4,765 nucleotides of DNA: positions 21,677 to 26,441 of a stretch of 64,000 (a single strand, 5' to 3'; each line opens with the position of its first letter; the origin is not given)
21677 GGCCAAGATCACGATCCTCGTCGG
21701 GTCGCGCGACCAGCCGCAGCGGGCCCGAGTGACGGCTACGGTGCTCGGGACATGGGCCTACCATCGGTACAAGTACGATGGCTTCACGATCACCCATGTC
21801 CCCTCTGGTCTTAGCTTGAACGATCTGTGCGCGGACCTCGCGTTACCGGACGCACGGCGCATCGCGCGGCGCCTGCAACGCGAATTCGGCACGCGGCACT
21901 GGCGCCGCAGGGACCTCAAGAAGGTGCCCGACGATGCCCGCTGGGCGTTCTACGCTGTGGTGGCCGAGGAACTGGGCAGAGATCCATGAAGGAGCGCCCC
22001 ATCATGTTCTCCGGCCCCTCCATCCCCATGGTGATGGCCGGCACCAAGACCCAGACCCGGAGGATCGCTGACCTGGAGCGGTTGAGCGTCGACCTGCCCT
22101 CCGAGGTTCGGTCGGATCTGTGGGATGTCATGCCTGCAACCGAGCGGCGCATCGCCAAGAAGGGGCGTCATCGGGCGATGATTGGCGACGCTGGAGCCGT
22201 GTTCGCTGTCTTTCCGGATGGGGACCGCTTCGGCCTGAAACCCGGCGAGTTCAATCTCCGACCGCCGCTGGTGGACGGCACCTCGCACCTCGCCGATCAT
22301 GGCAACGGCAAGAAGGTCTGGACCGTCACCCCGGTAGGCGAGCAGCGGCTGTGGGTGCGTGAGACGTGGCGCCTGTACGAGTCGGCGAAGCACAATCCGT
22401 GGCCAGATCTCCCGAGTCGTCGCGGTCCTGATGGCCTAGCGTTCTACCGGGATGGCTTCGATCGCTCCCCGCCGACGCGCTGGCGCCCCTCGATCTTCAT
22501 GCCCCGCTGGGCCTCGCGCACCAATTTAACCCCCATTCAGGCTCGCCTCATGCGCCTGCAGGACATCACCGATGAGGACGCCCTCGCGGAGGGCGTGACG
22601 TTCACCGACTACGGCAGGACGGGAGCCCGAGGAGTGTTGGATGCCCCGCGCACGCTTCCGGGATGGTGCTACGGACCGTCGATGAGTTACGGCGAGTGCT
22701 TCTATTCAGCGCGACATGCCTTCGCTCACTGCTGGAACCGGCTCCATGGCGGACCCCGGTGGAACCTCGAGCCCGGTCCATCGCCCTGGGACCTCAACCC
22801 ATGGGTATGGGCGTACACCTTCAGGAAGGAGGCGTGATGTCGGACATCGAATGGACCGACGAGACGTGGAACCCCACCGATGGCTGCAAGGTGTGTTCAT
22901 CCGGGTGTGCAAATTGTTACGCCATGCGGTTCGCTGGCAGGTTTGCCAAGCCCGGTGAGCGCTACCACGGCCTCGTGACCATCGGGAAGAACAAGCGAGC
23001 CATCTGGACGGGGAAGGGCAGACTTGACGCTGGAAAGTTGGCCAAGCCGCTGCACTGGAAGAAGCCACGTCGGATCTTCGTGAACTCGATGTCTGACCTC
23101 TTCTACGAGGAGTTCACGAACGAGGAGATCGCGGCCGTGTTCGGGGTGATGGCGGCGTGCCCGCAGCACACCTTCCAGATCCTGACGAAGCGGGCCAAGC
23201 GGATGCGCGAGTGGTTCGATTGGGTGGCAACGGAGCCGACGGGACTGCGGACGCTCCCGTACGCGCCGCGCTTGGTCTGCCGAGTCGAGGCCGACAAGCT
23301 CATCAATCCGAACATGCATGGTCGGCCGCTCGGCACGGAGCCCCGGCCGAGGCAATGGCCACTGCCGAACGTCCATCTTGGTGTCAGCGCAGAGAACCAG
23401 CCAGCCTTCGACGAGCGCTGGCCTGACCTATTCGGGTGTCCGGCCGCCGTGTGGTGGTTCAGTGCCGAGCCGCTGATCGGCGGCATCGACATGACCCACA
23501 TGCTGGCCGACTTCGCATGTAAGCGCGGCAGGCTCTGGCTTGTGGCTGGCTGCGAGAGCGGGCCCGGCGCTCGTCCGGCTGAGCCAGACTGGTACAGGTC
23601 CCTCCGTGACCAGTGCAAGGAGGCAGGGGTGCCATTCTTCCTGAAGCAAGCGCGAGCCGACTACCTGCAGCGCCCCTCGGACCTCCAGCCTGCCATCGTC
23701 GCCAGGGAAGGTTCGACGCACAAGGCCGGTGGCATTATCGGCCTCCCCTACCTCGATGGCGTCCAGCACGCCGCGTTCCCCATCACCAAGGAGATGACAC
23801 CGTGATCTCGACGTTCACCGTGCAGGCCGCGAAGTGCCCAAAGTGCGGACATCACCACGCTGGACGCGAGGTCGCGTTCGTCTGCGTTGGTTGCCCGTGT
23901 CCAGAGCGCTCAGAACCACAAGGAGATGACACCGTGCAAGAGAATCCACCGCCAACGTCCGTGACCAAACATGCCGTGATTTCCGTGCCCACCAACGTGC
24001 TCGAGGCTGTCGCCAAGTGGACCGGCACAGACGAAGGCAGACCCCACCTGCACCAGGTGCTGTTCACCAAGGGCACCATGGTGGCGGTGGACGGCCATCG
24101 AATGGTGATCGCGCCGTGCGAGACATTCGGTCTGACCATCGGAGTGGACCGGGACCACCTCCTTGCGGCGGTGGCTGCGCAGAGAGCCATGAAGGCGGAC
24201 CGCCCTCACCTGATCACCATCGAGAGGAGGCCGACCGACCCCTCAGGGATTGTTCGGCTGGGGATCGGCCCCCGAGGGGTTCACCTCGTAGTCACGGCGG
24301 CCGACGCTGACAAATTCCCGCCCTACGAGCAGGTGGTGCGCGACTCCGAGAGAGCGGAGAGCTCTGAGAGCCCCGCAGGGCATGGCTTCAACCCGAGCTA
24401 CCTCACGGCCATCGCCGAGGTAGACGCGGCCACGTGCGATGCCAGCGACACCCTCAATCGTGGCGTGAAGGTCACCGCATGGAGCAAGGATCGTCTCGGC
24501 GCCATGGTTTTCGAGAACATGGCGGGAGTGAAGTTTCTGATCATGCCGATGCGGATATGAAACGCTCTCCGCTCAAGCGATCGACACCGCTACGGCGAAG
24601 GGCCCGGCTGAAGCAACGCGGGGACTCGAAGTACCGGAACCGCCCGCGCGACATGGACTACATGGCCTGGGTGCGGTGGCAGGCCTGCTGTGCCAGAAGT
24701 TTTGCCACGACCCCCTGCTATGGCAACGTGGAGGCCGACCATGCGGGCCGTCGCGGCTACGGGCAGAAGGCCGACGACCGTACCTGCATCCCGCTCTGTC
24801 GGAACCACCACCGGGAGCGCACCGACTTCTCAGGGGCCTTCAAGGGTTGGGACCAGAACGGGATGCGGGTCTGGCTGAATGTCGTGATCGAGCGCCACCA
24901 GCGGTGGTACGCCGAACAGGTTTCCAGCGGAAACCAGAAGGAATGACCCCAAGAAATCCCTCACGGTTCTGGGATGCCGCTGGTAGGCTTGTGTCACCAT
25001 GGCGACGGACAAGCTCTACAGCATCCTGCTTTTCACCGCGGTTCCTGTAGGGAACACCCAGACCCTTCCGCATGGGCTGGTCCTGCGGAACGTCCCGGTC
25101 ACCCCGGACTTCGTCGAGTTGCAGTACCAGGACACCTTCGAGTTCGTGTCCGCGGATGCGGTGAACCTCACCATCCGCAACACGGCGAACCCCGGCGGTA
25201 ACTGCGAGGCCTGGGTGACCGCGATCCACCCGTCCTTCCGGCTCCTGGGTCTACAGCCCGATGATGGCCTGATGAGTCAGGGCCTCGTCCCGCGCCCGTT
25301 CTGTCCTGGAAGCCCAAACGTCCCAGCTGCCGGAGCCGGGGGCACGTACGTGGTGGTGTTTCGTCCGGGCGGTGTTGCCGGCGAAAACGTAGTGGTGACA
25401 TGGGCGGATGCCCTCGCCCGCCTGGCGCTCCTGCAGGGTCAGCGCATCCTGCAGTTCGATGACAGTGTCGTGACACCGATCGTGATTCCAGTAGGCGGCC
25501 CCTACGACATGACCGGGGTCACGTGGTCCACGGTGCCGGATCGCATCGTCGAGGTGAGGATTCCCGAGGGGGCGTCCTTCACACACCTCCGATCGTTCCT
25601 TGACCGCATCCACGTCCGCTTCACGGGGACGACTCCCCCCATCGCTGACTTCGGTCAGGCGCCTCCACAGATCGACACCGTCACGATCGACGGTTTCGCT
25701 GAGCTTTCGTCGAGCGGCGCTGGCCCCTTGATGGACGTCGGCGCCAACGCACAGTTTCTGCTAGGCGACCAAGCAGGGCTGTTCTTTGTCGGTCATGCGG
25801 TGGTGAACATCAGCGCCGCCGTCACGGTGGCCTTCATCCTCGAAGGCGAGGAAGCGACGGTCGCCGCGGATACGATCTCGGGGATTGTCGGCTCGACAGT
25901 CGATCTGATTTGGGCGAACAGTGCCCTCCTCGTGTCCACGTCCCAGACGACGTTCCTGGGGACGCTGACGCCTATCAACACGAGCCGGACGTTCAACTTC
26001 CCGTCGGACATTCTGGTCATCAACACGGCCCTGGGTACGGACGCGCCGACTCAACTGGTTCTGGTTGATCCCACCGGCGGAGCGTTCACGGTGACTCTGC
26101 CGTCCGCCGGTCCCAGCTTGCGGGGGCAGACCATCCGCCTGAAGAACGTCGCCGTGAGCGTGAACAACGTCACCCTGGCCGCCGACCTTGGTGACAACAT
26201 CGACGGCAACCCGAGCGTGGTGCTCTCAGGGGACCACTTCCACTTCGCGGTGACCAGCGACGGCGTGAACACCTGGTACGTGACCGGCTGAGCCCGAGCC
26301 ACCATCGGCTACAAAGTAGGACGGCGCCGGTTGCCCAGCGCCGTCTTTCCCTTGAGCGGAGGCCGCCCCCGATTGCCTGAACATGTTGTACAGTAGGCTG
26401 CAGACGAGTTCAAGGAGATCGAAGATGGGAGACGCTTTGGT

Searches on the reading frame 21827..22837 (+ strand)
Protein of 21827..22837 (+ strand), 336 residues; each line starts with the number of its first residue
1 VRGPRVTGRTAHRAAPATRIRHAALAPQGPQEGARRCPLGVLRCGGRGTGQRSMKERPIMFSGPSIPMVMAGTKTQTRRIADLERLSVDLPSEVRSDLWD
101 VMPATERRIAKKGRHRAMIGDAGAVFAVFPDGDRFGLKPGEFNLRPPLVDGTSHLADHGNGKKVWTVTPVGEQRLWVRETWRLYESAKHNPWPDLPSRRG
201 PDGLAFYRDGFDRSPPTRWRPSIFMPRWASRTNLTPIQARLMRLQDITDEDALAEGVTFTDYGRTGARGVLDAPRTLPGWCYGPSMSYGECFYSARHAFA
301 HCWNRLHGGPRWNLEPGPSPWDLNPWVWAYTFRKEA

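Call 12: search_protein_families(library=phrogs, proteins=[window:21827-22837:+], max_evalue=0.001)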
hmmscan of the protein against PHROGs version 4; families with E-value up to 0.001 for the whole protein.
window:21827-22837:+ (336 aa): 4 families
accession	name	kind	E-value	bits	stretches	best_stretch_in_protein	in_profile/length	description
phrog_874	-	unknown function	5.2e-43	148.4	1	51-334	62-256/277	-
phrog_18361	-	unknown function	3.8e-10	41.4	1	225-259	1-35/92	-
phrog_27495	-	unknown function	6.9e-07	30.1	1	54-87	5-38/186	-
phrog_28019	-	unknown function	6.4e-06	27.1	1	54-80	1-27/55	-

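Call 14: search_protein_families(library=pfam, proteins=[window:21827-22837:+], max_evalue=0.01)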
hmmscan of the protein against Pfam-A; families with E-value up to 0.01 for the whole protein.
window:21827-22837:+ (336 aa): 0 families

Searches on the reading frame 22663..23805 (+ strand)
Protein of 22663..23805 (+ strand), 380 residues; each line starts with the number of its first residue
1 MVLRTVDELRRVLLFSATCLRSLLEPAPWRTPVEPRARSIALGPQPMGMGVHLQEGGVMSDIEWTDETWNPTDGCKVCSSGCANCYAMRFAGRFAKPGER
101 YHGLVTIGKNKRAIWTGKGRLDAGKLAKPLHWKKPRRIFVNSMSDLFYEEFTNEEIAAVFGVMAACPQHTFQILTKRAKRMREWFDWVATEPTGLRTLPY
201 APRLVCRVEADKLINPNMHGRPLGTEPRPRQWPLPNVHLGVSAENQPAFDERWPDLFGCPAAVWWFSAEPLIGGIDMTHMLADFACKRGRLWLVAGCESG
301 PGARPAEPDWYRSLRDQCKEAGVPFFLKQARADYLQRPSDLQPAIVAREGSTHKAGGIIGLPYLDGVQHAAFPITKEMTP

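Call 12: search_protein_families(library=phrogs, proteins=[window:22663-23805:+], max_evalue=0.001)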
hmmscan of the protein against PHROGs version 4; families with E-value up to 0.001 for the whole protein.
window:22663-23805:+ (380 aa): 1 family
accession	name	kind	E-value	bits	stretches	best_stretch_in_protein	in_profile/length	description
phrog_2045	-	unknown function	2.1e-84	284.4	1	60-337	5-238/299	-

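Call 14: search_protein_families(library=pfam, proteins=[window:22663-23805:+], max_evalue=0.01)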
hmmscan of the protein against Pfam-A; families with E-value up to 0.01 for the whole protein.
window:22663-23805:+ (380 aa): 1 family
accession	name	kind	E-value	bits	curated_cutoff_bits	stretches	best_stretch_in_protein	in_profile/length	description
PF07505.17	DUF5131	-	6.3e-70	235.9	28.9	1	60-331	2-216/243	Protein of unknown function (DUF5131)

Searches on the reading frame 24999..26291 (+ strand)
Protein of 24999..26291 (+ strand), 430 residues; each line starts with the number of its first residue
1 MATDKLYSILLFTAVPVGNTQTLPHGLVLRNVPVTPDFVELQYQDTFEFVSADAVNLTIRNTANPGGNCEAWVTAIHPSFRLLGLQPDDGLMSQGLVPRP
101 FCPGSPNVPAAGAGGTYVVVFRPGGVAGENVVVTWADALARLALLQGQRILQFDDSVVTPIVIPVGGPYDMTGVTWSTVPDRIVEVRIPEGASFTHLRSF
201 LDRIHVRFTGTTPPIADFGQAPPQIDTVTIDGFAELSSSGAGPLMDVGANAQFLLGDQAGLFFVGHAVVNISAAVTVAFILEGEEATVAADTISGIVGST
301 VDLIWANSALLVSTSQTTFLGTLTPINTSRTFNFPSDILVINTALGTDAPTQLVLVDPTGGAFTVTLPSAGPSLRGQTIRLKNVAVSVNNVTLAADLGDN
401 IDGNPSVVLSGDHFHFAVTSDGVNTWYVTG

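Call 12: search_protein_families(library=phrogs, proteins=[window:24999-26291:+], max_evalue=0.001)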
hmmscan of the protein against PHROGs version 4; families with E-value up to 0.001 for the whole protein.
window:24999-26291:+ (430 aa): 1 family
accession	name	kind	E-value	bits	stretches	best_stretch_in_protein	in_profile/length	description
phrog_5596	-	unknown function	1.2e-06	28.5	1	115-327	73-275/451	-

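Call 14: search_protein_families(library=pfam, proteins=[window:24999-26291:+], max_evalue=0.01)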
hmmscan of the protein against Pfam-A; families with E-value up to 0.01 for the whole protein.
window:24999-26291:+ (430 aa): 0 families
